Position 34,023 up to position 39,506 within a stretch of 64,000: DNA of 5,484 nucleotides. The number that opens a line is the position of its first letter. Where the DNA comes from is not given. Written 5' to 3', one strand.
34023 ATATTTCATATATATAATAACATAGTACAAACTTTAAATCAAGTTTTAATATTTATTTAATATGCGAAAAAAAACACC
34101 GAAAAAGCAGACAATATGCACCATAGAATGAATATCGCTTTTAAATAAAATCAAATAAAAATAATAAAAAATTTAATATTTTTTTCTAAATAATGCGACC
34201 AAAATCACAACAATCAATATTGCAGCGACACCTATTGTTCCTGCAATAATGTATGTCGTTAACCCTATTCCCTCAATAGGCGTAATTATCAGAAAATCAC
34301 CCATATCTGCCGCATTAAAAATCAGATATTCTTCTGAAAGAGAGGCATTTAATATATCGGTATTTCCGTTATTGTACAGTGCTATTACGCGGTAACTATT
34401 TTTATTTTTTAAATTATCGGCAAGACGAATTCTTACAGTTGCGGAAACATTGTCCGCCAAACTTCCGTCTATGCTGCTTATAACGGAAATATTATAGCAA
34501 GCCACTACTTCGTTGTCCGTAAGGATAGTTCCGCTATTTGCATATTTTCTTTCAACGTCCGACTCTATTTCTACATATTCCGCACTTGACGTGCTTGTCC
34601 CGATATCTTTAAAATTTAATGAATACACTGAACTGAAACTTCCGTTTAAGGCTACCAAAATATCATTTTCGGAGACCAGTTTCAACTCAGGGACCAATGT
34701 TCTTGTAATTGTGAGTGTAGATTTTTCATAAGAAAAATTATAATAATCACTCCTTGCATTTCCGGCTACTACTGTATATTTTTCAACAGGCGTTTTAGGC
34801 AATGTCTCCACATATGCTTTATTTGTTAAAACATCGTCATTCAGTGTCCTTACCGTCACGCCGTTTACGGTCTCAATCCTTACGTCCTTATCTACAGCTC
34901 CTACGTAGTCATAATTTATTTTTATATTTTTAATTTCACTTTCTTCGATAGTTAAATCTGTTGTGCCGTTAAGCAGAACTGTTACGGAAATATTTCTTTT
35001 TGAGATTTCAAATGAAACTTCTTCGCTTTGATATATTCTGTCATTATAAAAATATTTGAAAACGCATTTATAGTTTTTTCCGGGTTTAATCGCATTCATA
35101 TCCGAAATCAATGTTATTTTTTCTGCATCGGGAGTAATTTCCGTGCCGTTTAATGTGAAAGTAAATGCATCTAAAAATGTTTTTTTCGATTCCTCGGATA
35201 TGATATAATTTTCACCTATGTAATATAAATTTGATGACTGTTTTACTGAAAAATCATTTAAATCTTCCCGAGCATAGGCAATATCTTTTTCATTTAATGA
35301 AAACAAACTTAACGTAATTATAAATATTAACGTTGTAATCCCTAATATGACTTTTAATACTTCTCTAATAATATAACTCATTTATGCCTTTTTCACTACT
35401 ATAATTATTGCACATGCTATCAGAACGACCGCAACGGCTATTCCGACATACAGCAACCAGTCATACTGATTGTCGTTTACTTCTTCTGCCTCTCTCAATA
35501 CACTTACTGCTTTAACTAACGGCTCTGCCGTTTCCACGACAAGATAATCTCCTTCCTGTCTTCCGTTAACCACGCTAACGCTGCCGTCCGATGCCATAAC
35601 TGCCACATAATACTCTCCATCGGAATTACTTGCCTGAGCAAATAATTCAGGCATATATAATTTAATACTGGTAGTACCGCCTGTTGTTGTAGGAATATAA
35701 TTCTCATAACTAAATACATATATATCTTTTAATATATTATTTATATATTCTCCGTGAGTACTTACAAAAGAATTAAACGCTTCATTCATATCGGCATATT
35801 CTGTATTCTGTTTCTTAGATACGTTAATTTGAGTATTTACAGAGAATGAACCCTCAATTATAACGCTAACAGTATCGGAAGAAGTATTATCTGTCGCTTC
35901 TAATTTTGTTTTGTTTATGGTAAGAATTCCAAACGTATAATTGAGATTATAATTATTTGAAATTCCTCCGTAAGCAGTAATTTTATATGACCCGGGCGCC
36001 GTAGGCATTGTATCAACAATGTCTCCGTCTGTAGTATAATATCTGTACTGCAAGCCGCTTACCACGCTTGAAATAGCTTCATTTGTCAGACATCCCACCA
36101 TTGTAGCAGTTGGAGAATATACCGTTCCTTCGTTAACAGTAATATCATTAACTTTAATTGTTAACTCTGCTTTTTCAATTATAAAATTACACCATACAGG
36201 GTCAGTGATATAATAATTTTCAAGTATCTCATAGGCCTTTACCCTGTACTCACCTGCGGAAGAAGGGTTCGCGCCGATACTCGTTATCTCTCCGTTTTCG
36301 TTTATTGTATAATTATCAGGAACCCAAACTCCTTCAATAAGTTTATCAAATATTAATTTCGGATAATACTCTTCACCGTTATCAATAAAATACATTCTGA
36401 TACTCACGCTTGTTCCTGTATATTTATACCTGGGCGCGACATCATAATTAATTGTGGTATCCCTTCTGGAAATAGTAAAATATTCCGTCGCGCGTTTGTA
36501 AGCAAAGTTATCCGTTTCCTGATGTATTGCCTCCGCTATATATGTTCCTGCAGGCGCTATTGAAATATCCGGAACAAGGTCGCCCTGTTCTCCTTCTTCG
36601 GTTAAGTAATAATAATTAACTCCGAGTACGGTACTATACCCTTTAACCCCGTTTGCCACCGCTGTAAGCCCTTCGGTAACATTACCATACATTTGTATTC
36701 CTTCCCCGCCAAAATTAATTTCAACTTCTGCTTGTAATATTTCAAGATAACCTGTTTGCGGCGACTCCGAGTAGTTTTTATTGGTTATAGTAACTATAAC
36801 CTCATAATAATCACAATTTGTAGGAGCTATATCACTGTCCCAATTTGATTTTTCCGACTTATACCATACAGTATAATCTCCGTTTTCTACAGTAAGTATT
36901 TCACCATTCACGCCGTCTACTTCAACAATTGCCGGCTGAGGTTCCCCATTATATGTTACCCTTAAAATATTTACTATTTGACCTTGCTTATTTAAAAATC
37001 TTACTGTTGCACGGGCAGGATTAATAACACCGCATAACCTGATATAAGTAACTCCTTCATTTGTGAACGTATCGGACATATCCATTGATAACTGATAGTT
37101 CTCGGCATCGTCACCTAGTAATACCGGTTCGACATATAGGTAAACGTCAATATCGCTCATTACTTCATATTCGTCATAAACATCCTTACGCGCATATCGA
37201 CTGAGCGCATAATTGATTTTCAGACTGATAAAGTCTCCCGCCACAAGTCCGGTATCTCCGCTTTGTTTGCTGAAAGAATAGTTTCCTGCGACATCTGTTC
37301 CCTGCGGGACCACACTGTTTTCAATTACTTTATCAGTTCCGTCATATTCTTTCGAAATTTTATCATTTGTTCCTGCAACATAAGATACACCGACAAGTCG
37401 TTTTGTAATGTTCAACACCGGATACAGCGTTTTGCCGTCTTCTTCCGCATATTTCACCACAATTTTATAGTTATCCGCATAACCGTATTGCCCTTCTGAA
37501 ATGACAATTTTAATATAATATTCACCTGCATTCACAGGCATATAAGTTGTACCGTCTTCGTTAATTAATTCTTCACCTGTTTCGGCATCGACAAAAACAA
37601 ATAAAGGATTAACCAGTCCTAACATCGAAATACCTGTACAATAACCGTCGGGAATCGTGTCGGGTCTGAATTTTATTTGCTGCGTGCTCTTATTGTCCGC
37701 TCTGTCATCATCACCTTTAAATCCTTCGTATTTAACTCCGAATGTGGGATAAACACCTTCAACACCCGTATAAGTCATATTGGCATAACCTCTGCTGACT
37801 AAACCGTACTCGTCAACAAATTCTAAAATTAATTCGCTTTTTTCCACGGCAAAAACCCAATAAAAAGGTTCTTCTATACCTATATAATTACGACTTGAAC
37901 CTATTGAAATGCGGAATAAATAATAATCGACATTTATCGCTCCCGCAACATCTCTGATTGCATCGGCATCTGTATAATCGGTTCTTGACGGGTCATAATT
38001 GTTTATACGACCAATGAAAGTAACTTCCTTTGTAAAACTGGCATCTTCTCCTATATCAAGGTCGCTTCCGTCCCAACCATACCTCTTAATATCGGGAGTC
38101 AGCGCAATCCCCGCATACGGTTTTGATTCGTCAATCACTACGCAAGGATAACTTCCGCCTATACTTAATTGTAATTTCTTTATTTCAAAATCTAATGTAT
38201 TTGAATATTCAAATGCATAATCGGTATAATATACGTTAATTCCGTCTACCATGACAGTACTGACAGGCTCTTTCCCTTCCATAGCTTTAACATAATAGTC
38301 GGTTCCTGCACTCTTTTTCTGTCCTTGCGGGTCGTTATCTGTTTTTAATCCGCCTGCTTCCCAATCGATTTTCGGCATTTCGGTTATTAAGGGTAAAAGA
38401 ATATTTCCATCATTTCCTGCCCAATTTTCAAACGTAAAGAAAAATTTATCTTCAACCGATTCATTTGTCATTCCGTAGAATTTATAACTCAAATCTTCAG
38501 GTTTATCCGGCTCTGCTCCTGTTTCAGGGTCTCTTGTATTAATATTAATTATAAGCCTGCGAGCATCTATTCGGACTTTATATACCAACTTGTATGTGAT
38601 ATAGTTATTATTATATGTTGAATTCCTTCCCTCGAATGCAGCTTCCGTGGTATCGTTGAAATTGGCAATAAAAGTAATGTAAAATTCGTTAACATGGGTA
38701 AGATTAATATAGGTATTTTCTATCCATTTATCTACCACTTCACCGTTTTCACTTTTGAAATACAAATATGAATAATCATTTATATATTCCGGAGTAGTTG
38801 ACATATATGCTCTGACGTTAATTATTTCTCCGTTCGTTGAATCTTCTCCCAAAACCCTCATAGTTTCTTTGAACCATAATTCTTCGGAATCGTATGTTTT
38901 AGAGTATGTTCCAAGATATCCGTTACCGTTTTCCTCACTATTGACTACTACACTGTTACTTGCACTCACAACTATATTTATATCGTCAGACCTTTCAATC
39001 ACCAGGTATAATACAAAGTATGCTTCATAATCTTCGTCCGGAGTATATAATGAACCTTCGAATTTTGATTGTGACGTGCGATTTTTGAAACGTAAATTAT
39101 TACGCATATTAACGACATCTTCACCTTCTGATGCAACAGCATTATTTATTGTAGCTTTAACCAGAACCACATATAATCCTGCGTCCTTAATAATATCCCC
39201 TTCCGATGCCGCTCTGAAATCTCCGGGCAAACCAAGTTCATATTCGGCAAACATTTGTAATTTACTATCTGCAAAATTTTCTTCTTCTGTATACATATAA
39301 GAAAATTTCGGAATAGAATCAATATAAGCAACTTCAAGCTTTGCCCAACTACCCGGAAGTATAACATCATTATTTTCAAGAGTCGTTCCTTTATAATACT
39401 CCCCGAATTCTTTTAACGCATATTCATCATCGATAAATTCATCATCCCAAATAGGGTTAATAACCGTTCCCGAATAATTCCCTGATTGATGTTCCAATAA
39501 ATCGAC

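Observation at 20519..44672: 24-kb locus of three co-oriented surface-protein genes (3096 aa, 402 aa, ~4485 aa) with no sortase signal or dedicated secretion genes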

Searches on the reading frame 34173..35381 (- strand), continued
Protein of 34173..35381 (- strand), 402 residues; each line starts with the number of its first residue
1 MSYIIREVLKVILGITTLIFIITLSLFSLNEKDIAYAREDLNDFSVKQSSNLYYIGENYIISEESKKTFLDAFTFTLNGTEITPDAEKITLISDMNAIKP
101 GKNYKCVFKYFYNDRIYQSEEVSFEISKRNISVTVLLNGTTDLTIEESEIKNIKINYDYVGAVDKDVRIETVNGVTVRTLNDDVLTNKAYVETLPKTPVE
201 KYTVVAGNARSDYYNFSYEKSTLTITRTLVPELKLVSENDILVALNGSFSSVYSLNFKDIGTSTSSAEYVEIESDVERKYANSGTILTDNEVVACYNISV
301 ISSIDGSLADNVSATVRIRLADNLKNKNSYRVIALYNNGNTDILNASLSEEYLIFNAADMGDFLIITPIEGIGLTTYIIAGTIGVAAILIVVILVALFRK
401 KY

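Call 100: find_encoding_contigs(protein=P0064, flank=10000, max_places=2)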
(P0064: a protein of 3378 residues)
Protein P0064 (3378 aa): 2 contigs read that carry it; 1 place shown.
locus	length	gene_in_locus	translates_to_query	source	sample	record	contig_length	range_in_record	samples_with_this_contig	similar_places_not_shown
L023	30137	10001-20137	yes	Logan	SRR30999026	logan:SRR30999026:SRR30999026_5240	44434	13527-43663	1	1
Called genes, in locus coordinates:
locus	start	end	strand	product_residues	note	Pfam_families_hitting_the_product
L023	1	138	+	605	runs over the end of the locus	PF00009:GTP_EFTU, PF22042:EF-G_D2 (weak), PF03144:GTP_EFTU_D2, PF14492:EFG_III (weak), PF00679:EFG_C, PF21018:BipA_C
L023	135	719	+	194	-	PF02417:Chromate_transp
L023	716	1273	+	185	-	PF02417:Chromate_transp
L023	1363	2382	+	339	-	-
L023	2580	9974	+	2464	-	PF18676:MBG_2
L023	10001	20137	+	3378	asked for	PF18657:YDG (weak)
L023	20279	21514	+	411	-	PF04389:Peptidase_M28, PF05343:Peptidase_M42 (weak), PF01546:Peptidase_M20 (weak)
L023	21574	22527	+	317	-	-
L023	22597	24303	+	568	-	PF01055:Glyco_hydro_31_2nd (weak), PF02065:Melibiase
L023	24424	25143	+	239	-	-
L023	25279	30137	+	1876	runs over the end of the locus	?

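Call 102: search_protein_families(library=ncbifam, proteins=[L023:1363-2379:+], max_evalue=1)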
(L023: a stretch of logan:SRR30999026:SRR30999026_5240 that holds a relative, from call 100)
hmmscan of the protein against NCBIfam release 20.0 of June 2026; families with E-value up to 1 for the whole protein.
L023:1363-2379:+ (339 aa): 0 families

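Call 106: list_cluster_members(proteins=[P0040, P0054, P0030, P0058, L020:2031-9995:+])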
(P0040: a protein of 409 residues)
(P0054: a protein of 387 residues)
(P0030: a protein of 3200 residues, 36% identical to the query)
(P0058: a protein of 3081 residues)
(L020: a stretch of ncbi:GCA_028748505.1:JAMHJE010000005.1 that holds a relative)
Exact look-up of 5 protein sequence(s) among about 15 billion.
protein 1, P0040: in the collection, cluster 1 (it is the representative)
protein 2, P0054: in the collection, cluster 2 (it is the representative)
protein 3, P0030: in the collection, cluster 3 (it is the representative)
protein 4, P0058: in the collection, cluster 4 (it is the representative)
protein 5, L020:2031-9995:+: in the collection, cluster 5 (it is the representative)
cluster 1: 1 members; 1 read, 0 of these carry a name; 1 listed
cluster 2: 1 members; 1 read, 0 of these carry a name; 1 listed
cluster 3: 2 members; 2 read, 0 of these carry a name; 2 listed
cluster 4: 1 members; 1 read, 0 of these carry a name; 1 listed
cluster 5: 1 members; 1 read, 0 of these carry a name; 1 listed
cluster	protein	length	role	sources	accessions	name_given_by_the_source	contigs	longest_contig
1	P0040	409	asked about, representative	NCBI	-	-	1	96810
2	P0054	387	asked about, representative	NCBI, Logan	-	-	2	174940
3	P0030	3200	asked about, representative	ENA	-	-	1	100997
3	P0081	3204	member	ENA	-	-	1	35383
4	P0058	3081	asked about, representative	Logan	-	-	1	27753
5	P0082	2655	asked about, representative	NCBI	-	-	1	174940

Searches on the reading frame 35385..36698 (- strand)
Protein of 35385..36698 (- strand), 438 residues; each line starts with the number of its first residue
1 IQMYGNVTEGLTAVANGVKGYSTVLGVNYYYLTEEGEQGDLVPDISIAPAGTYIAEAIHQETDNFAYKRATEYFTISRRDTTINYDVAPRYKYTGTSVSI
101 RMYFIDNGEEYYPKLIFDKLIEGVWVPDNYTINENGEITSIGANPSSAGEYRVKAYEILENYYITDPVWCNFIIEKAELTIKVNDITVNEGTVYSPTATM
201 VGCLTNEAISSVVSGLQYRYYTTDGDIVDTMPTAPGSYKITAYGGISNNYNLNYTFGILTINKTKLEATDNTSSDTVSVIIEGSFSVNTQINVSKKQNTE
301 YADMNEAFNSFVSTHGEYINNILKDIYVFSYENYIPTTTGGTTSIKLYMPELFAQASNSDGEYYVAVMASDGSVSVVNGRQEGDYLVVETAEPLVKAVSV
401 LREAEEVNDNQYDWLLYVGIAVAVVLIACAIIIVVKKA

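Call 26: search_protein_families(library=pfam, proteins=[window:35385-36698:-], max_evalue=1)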
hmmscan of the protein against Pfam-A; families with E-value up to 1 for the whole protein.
window:35385-36698:- (438 aa): 2 families
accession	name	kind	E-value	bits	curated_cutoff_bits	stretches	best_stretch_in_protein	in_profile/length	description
PF18676.6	MBG_2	-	0.0023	18.9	25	1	179-260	1-72/72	MBG domain (YGX type)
PF10661.14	EssA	-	0.26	11.6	24.1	1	393-437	104-145/147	WXG100 protein secretion system (Wss), protein EssA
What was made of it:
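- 35481..36494 (-): A residues ~2726-3064: three-domain membrane-proximal module, containing one YGX-type MBG unit at ~2837-2919, homologous to the whole ectodomain of B. Pfam MBG_2 is weak here (call 26).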

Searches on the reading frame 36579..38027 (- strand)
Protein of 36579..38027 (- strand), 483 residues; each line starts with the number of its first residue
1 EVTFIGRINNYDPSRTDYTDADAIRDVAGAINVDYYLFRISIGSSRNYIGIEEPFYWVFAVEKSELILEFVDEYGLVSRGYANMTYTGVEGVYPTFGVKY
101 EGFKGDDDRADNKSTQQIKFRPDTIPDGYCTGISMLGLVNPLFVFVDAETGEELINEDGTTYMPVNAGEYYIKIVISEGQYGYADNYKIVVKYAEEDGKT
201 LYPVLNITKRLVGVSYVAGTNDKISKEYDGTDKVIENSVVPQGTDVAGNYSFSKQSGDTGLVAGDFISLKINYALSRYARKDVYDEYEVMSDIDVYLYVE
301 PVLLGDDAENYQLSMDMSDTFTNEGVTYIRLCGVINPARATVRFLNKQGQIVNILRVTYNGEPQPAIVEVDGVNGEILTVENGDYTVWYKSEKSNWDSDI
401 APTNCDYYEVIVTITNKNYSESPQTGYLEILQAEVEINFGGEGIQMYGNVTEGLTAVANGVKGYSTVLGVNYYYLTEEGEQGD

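Call 26: search_protein_families(library=pfam, proteins=[window:36579-38027:-], max_evalue=1)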
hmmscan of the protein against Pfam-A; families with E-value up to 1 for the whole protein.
window:36579-38027:- (483 aa): 2 families
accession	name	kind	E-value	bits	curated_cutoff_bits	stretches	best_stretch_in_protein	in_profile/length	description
PF18887.5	MBG_3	-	1.7e-07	31.7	25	1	355-433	8-71/72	MBG domain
PF01847.22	VHL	-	0.02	15.4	21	0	336-365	6-35/82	VHL beta domain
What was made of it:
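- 36729..36965 (-): A residues ~2570-2648: MBG_3 domain. Pfam PF18887 scores 31.7 bits (gathering threshold 25) when the segment is scanned alone (call 26).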

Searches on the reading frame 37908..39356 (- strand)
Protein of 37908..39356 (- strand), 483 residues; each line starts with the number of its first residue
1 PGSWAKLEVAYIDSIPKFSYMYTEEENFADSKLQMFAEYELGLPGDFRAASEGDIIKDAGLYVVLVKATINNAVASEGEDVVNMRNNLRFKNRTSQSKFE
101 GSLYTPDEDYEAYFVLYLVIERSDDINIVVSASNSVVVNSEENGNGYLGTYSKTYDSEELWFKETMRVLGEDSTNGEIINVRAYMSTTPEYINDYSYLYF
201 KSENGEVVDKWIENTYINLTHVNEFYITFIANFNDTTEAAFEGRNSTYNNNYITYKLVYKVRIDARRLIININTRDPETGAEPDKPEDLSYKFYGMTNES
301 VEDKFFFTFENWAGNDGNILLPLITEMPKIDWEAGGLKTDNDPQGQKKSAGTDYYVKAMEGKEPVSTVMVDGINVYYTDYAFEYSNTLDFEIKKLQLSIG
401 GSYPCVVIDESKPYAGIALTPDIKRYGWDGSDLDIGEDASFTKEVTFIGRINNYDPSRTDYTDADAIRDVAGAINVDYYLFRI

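Call 26: search_protein_families(library=pfam, proteins=[window:37908-39356:-], max_evalue=1)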
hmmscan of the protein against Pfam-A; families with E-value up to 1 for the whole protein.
window:37908-39356:- (483 aa): 1 family
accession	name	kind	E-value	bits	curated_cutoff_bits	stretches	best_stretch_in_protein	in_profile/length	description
PF20287.3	SH3DP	-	0.31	11.1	25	1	185-238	54-109/122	SH3 fold domain associated with phage DNA polymerases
